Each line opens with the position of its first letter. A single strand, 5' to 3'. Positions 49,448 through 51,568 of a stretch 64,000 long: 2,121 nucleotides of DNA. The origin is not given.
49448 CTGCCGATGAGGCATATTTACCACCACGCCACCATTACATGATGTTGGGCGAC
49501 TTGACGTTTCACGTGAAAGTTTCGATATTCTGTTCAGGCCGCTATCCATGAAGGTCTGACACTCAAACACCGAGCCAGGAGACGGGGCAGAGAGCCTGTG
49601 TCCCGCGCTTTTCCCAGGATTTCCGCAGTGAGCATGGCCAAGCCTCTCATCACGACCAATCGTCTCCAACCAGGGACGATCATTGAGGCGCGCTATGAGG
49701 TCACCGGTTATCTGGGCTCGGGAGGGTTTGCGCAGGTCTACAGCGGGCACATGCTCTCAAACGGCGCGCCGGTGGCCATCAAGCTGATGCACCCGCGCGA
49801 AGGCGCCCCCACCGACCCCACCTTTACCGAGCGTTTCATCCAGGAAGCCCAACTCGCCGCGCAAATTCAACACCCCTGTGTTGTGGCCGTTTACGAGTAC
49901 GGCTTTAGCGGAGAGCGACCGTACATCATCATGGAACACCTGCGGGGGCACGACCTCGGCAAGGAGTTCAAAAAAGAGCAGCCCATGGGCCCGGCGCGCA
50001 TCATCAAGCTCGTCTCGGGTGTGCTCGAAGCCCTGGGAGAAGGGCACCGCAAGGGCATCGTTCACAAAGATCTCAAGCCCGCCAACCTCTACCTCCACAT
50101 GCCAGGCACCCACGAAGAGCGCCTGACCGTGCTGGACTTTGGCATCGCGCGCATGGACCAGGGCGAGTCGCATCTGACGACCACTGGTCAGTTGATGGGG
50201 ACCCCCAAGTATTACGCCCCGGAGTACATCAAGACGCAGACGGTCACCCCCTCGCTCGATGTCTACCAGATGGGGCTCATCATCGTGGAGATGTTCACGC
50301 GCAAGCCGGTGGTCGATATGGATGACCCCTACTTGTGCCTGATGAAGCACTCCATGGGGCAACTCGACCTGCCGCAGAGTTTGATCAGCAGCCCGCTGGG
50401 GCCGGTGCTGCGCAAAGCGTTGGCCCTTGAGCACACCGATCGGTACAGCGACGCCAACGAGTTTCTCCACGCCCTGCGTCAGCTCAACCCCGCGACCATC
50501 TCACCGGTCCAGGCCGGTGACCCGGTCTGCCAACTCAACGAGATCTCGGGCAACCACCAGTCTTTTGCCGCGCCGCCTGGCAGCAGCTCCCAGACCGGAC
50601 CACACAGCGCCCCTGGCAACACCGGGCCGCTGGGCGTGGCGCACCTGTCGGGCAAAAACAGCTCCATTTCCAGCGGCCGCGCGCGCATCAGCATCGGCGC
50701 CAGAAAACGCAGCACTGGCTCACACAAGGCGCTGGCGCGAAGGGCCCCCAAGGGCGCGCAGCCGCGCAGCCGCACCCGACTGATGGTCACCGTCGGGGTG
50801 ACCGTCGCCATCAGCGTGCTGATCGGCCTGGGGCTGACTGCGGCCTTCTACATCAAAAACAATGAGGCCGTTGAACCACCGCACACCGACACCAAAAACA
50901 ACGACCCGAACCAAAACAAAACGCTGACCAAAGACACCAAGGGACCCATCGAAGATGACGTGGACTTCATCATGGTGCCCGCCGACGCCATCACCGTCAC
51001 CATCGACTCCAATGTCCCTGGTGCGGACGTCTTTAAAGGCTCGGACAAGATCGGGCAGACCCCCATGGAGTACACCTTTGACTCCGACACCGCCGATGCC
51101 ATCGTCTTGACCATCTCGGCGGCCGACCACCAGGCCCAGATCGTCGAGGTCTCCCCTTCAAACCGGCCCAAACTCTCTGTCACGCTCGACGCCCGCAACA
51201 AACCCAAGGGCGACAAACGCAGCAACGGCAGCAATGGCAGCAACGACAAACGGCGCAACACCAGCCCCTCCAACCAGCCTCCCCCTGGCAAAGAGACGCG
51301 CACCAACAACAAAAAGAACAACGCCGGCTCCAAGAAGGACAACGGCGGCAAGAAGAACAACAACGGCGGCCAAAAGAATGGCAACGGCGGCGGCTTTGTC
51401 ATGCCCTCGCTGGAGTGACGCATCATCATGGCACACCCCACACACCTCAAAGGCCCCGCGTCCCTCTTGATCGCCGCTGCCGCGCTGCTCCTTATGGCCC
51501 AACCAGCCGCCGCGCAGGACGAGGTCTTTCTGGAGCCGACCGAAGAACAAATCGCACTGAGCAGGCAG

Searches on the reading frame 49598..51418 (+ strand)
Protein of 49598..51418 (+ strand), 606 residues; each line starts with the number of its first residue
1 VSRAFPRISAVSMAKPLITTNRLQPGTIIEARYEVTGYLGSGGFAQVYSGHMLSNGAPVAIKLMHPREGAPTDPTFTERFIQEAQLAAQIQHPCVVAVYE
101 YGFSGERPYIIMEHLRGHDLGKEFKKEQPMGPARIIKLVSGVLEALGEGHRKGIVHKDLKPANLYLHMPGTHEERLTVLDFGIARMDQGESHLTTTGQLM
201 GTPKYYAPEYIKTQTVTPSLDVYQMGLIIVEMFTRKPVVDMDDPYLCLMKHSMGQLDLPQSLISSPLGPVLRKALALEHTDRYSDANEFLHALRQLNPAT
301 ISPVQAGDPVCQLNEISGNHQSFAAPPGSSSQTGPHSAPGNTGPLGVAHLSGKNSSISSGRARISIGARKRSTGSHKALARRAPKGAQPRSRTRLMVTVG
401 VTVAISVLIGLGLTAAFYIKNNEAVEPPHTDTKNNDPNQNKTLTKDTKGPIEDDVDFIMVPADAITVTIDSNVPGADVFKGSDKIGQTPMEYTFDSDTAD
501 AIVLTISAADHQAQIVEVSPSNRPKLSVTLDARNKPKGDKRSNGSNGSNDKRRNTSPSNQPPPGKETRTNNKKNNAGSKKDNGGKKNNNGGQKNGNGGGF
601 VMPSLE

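Call 76: search_protein_families(library=pfam, proteins=[window:49598-51418:+], max_evalue=0.0001)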
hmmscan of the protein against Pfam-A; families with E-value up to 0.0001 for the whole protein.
window:49598-51418:+ (606 aa): 3 families
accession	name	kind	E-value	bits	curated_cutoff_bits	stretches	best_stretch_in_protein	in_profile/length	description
PF00069.31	Pkinase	-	1.5e-39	136.4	31.7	1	33-284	1-253/263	Protein kinase domain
PF07714.23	PK_Tyr_Ser-Thr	-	8.7e-27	94.5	23.1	1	38-277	6-243/258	Protein tyrosine and serine/threonine kinase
PF03109.22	ABC1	-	2.1e-06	27.5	22.9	0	106-186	141-216/244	ABC1 atypical kinase-like domain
